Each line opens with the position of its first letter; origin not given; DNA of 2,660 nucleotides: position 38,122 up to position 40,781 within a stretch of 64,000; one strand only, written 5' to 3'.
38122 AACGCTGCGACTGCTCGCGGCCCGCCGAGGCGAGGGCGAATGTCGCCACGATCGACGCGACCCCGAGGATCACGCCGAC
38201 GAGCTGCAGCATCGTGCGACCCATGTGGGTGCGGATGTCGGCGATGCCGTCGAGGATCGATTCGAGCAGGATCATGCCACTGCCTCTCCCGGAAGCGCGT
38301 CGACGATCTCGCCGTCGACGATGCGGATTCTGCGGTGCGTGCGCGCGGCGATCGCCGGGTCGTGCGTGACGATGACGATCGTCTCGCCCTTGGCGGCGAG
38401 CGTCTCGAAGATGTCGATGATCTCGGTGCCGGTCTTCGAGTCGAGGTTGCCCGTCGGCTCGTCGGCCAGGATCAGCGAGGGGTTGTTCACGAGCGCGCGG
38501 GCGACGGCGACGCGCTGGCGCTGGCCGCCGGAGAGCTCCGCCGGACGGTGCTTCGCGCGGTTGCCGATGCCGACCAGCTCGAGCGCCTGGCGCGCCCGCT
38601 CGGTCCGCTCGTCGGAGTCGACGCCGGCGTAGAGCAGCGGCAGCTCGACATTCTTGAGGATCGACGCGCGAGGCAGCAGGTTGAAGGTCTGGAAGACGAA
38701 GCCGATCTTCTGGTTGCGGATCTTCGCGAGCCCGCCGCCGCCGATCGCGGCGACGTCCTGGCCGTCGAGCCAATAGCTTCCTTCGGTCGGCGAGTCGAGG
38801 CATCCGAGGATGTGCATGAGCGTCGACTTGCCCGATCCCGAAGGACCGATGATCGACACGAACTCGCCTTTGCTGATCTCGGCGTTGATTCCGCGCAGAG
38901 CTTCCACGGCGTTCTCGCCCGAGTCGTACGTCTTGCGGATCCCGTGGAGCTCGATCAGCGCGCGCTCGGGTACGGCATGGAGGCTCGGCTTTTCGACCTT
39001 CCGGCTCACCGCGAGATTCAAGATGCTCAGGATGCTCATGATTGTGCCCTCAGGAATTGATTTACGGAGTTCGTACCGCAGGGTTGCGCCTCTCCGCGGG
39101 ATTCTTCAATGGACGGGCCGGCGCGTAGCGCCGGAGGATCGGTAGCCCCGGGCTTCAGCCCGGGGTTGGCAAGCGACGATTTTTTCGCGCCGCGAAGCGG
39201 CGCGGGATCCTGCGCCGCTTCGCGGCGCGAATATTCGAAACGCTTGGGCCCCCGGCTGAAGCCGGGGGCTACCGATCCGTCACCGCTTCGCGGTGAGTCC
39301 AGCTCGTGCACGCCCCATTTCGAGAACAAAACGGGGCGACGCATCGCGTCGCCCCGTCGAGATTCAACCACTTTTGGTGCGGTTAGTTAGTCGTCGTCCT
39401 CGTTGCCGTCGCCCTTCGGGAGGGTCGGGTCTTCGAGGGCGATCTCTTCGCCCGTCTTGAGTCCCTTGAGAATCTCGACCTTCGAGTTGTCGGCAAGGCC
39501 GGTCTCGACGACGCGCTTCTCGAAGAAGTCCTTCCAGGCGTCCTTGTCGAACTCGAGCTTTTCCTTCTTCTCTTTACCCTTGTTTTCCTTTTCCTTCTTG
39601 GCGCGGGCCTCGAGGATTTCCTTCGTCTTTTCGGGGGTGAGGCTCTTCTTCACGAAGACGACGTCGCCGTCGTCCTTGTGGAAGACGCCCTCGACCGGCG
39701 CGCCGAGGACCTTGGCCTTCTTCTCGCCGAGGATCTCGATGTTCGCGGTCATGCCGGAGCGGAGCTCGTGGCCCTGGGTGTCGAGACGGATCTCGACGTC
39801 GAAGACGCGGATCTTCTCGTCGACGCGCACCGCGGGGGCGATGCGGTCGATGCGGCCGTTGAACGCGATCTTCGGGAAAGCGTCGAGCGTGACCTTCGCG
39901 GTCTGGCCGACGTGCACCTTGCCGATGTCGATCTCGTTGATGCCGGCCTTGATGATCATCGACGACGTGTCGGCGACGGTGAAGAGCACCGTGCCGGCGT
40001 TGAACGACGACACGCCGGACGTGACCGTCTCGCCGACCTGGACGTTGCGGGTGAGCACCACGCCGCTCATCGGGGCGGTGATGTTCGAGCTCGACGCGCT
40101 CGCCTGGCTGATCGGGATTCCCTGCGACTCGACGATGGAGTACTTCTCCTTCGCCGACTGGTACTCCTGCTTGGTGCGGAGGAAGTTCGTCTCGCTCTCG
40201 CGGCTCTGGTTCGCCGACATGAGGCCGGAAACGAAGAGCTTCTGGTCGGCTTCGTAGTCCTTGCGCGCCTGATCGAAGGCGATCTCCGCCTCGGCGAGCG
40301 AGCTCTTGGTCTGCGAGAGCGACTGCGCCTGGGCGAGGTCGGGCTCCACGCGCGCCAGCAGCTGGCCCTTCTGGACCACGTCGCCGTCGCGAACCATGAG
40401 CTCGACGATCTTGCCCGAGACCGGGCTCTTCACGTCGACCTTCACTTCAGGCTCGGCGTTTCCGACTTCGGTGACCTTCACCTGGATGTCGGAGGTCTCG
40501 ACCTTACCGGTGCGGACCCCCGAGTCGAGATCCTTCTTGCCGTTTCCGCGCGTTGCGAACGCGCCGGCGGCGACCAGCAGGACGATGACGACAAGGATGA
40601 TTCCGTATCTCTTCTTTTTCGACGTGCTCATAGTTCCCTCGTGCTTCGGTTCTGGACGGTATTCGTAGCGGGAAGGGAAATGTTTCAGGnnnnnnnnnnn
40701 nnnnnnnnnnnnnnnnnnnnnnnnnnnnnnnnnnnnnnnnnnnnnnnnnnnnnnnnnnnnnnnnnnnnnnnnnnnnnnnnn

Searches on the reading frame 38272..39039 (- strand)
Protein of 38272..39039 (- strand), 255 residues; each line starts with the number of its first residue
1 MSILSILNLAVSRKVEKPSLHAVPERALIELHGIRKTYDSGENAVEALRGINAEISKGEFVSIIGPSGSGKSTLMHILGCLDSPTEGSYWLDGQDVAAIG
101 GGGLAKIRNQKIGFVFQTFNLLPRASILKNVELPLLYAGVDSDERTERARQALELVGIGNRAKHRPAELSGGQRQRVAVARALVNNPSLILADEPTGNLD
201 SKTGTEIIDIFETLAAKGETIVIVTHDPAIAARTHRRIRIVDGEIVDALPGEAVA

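Call 61: search_protein_families(library=pfam, proteins=[window:38272-39039:-], max_evalue=0.001)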
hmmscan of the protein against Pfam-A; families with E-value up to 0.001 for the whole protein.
window:38272-39039:- (255 aa): 5 families
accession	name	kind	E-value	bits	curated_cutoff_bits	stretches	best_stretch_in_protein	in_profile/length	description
PF00005.33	ABC_tran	-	1.5e-34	120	25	1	48-196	1-136/137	ABC transporter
PF13304.12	AAA_21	-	9.2e-09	36.2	27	0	152-230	221-302/304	AAA domain, putative AbiEii toxin, Type IV TA system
PF02463.25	SMC_N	-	2.2e-05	24.4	40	0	143-240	135-211/220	RecF/RecN/SMC N terminal domain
PF13555.12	AAA_29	-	0.0005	20.2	27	1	54-75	18-39/61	P-loop containing region of AAA domain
PF13191.12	AAA_16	-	0.00092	20.2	32.6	0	45-98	9-63/167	AAA ATPase domain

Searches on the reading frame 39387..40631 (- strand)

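Call 61: search_protein_families(library=pfam, proteins=[window:39387-40631:-], max_evalue=0.001)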
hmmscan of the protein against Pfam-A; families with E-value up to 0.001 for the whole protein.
window:39387-40631:- (414 aa): 5 families
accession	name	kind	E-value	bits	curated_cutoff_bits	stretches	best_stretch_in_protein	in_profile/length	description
PF16576.10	HlyD_D23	-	6.9e-28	97.8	30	1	66-296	21-214/214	Barrel-sandwich domain of CusB or HlyD membrane-fusion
PF13437.12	HlyD_3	-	1.5e-23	84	22.2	2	184-293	2-106/106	HlyD family secretion protein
PF13533.13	Biotin_lipoyl_2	-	6.2e-10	39.1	29.8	1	67-95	3-31/32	Biotin-lipoyl like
PF00364.28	Biotin_lipoyl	-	4.4e-07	30.1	22.1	1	64-94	42-72/73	Biotin-requiring enzyme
PF00529.27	CusB_dom_1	-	3.5e-06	27.6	26.5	1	135-298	12-85/89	Cation efflux system protein CusB domain 1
